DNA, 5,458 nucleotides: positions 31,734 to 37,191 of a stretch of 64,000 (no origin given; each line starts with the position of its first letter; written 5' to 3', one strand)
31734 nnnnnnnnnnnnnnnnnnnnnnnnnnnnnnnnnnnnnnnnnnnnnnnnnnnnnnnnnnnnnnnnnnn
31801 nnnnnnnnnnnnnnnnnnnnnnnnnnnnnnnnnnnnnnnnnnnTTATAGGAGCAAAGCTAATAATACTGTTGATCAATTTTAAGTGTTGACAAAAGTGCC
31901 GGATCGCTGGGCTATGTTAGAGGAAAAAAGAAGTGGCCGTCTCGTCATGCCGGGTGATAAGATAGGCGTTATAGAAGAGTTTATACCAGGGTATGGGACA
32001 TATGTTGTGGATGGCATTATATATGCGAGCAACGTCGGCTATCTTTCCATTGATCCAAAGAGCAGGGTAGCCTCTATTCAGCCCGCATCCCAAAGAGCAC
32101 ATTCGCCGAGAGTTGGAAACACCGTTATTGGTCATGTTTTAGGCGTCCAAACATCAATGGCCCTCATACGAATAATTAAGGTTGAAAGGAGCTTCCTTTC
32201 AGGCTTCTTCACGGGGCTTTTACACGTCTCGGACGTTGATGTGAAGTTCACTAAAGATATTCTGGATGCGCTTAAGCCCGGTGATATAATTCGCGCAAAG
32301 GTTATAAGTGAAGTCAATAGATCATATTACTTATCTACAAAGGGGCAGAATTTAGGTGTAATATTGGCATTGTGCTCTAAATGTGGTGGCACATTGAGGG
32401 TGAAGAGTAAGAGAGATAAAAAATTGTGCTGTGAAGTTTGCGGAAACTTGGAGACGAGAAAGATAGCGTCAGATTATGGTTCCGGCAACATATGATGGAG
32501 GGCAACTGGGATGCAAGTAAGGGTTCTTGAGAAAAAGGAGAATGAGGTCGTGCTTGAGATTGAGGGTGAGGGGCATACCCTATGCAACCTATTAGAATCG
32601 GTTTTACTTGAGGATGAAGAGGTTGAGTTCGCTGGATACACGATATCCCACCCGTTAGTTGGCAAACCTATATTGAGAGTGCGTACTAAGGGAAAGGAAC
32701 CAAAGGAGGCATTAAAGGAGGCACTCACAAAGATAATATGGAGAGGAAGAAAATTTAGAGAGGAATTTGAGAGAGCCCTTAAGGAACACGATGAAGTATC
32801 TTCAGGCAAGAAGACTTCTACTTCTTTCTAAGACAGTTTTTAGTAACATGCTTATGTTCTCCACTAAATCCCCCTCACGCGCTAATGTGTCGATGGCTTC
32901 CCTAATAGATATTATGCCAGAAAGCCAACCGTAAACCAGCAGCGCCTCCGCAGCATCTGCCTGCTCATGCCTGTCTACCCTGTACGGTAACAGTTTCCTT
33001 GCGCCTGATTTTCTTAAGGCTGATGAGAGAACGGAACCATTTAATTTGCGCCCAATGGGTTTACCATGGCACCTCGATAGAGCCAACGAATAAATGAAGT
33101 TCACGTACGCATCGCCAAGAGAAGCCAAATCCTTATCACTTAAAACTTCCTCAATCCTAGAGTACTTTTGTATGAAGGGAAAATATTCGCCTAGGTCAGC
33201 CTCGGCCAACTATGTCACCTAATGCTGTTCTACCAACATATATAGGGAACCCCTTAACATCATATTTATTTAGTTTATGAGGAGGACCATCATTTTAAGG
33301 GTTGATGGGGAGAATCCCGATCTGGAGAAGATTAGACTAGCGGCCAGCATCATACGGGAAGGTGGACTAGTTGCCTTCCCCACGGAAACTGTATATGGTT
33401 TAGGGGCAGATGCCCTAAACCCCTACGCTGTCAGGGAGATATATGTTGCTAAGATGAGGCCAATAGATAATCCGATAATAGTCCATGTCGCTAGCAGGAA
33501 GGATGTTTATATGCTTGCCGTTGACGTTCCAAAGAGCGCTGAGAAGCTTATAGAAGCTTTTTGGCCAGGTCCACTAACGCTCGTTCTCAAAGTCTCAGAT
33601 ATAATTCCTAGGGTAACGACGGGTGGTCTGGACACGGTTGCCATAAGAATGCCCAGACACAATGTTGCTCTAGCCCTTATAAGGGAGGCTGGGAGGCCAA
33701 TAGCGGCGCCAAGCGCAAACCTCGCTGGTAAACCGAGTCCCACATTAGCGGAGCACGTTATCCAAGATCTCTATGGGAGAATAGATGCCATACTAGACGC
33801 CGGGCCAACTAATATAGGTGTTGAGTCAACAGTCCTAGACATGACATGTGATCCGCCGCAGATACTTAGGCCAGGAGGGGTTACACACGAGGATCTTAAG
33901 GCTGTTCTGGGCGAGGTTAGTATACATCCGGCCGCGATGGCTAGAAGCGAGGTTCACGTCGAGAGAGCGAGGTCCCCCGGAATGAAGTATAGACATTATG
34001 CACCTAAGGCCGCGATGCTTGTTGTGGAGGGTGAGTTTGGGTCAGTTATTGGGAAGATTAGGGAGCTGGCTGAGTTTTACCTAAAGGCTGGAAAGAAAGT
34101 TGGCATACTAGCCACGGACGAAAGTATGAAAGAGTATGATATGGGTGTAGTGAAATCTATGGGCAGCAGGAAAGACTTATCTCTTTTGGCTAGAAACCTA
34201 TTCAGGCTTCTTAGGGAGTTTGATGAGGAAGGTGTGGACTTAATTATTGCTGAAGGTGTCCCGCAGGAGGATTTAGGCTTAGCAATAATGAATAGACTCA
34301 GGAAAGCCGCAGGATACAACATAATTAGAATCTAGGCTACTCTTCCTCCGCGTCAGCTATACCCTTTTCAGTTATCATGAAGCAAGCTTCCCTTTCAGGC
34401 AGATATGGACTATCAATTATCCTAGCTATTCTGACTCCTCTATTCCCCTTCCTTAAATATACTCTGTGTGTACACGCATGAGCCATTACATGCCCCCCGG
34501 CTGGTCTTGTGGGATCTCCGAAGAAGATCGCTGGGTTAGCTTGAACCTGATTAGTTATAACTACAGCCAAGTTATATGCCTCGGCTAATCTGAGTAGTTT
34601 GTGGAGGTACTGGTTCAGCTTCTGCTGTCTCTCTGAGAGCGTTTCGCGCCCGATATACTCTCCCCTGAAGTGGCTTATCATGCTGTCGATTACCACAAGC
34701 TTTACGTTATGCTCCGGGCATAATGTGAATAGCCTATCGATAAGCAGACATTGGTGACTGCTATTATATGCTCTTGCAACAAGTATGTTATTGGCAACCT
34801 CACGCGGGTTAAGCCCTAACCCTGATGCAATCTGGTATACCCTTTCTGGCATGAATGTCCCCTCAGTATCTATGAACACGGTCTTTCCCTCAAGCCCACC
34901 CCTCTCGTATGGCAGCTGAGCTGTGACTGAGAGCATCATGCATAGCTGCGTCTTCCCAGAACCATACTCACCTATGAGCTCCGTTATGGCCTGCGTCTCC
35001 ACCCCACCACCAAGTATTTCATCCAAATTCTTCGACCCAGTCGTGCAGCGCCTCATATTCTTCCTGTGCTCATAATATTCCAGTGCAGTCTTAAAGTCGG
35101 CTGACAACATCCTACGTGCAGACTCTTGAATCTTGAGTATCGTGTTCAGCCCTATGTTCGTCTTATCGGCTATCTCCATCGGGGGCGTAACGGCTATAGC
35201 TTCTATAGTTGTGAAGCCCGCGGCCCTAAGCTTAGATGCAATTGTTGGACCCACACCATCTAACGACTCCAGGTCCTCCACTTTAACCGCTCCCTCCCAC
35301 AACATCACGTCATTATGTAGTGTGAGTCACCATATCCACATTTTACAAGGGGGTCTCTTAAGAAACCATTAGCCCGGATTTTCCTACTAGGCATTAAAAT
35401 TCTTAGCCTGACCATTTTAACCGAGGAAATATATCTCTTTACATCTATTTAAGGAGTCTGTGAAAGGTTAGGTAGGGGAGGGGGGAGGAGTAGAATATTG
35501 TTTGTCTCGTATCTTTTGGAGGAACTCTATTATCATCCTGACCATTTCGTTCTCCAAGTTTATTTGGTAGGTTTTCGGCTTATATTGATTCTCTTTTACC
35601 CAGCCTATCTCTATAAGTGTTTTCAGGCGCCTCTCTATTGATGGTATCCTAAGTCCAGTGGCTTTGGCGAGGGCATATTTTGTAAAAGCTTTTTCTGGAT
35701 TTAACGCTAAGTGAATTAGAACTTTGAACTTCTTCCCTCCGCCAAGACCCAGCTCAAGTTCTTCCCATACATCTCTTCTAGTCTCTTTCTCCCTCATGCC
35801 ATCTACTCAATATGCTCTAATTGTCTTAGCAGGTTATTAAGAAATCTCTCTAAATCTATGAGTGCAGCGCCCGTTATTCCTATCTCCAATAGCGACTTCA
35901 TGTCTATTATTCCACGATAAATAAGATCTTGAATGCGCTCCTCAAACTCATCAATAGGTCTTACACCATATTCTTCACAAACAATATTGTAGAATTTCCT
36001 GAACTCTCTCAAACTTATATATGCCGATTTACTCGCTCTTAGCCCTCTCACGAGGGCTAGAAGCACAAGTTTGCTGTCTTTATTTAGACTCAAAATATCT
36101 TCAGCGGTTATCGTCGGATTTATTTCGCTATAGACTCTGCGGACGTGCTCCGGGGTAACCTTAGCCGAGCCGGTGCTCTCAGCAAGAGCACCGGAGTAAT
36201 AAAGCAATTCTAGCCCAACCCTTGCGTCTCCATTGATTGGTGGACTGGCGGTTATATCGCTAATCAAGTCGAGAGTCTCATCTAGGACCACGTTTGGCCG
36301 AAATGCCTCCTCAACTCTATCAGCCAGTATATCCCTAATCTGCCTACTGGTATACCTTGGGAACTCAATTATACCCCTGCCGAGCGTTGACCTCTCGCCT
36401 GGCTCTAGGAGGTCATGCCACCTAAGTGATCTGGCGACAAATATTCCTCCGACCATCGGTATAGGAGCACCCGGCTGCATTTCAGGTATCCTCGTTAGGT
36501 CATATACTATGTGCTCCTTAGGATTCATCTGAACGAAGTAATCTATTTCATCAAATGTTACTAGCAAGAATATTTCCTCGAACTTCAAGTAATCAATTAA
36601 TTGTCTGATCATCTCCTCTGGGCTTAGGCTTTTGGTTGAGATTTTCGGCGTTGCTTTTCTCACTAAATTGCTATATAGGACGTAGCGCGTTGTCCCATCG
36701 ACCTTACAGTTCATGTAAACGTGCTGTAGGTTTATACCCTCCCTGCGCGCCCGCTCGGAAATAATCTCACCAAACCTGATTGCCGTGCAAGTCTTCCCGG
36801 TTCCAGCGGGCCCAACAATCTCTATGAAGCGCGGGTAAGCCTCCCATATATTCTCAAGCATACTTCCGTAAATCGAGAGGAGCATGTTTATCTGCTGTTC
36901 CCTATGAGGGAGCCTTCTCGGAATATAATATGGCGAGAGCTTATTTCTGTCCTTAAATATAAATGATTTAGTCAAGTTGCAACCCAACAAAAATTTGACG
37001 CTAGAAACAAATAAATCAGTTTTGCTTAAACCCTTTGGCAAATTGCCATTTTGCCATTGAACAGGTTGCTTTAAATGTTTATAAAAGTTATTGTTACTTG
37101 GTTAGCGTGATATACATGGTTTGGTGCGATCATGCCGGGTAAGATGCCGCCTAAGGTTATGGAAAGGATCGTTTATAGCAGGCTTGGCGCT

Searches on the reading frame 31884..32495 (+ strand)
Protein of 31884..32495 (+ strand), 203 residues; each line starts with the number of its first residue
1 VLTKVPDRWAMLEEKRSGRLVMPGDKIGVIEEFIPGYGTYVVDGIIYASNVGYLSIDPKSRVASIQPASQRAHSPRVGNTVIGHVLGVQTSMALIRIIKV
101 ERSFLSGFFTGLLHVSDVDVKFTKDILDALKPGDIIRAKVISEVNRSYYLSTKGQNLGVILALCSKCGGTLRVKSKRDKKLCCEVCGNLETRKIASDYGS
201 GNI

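Call 57: search_protein_families(library=pfam, proteins=[window:31884-32495:+], max_evalue=0.0001)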
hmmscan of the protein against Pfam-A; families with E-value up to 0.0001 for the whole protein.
window:31884-32495:+ (203 aa): 1 family
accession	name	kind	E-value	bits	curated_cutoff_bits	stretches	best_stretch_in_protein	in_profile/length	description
PF14382.12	ECR1_N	-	8.2e-14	51.6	27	1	20-57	1-38/38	Exosome complex exonuclease RRP4 N-terminal region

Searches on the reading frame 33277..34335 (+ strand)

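Call 57: search_protein_families(library=pfam, proteins=[window:33277-34335:+], max_evalue=0.0001)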
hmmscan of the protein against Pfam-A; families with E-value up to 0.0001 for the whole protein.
window:33277-34335:+ (352 aa): 2 families
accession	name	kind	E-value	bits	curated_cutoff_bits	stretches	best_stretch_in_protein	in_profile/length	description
PF01300.24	Sua5_yciO_yrdC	-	7.1e-61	205.2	25.1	1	25-200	2-178/178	Telomere recombination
PF03481.19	Sua5_C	-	7.9e-39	133.7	22.9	1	202-346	1-136/136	Threonylcarbamoyl-AMP synthase, C-terminal domain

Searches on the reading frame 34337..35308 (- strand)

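Call 57: search_protein_families(library=pfam, proteins=[window:34337-35308:-], max_evalue=0.0001)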
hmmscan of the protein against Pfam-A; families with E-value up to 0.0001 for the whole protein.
window:34337-35308:- (323 aa): 5 families
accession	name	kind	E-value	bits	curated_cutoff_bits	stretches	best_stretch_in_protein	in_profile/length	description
PF08423.17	Rad51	-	6e-91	304.5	22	1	82-320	2-244/244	Rad51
PF00154.27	RecA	-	4.1e-12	46.5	27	1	82-288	27-221/262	recA bacterial DNA recombination protein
PF06745.19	ATPase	-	4e-10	39.9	26.6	1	89-298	2-200/231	KaiC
PF14520.12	HHH_5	-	2.3e-07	31.6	27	1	11-65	2-56/57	Helix-hairpin-helix domain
PF13481.12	AAA_25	-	2.7e-06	27.6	27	1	95-255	22-190/195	AAA domain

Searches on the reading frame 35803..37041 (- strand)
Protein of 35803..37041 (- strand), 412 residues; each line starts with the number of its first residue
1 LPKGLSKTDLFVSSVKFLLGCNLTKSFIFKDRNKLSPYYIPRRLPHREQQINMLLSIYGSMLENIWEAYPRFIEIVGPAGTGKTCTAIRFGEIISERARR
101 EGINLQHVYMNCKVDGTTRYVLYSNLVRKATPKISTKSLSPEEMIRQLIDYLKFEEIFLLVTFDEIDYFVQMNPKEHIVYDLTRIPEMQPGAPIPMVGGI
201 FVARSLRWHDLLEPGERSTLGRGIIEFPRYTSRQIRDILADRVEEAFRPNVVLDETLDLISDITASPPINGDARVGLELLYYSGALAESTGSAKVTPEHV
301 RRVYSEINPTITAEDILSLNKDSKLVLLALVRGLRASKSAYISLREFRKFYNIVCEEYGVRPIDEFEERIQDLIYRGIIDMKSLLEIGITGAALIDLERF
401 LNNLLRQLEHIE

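Call 57: search_protein_families(library=pfam, proteins=[window:35803-37041:-], max_evalue=0.0001)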
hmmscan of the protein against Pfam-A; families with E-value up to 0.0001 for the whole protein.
window:35803-37041:- (412 aa): 3 families
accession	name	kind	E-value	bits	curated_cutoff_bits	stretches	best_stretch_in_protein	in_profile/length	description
PF22703.2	Cdc6_lid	-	2.5e-20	72.6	27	1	236-303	1-66/68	Cdc6 AAA+ ATPase-type lid domain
PF13401.12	AAA_22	-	4.6e-08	33.9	27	1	70-185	5-107/130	AAA domain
PF09079.17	Cdc6_C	-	1.8e-07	31.5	25.1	1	315-382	2-71/96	CDC6, C terminal winged helix domain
